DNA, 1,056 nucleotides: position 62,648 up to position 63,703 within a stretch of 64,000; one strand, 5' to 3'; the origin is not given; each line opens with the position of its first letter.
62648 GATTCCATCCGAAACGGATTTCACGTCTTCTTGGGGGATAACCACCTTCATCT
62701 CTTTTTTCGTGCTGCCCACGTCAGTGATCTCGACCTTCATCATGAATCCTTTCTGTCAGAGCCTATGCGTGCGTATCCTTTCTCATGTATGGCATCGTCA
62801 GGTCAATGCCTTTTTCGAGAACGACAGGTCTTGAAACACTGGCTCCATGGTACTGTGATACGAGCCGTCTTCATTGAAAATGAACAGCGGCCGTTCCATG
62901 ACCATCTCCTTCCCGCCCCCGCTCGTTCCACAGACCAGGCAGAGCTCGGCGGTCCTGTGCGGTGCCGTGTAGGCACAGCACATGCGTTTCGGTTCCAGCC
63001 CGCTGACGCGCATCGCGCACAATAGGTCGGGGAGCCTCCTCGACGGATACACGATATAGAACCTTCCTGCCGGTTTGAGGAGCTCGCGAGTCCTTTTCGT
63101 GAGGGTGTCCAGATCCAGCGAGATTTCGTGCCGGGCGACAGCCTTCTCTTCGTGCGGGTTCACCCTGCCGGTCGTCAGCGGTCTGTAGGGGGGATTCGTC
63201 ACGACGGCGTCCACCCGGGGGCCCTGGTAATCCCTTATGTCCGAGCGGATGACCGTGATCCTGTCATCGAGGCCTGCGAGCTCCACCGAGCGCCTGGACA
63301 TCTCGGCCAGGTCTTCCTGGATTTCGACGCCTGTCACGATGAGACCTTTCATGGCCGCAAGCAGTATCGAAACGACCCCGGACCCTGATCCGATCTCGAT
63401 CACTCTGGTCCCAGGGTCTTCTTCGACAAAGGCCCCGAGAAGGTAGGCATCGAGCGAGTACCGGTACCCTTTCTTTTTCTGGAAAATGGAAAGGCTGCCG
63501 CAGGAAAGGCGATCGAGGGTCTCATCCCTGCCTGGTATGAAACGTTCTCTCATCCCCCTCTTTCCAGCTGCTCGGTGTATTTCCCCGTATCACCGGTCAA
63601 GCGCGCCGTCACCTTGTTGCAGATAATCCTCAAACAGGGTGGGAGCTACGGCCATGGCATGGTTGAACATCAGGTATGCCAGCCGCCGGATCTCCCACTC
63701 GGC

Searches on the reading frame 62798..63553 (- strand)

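Call 64: search_protein_families(library=pfam, proteins=[window:62798-63553:-], max_evalue=0.0001)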
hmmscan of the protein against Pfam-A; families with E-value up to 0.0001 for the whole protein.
window:62798-63553:- (251 aa): 6 families
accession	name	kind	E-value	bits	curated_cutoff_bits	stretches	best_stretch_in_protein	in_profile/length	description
PF05175.20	MTS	-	3e-10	40.4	23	1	43-125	27-110/170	Methyltransferase small domain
PF13847.12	Methyltransf_31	-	3e-08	33.9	27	1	46-180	2-124/145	Methyltransferase domain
PF13649.12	Methyltransf_25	-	7.6e-07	30.2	27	1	51-119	1-70/97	Methyltransferase domain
PF00398.26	RrnaAD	-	1.6e-06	27.8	24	1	47-120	30-106/263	Ribosomal RNA adenine dimethylase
PF01135.25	PCMT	-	2.8e-06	27.7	20.3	1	42-105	68-132/210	Protein-L-isoaspartate(D-aspartate) O-methyltransferase (PCMT)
PF02353.26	CMAS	-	1.8e-05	24.6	27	1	46-119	61-133/273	Mycolic acid cyclopropane synthetase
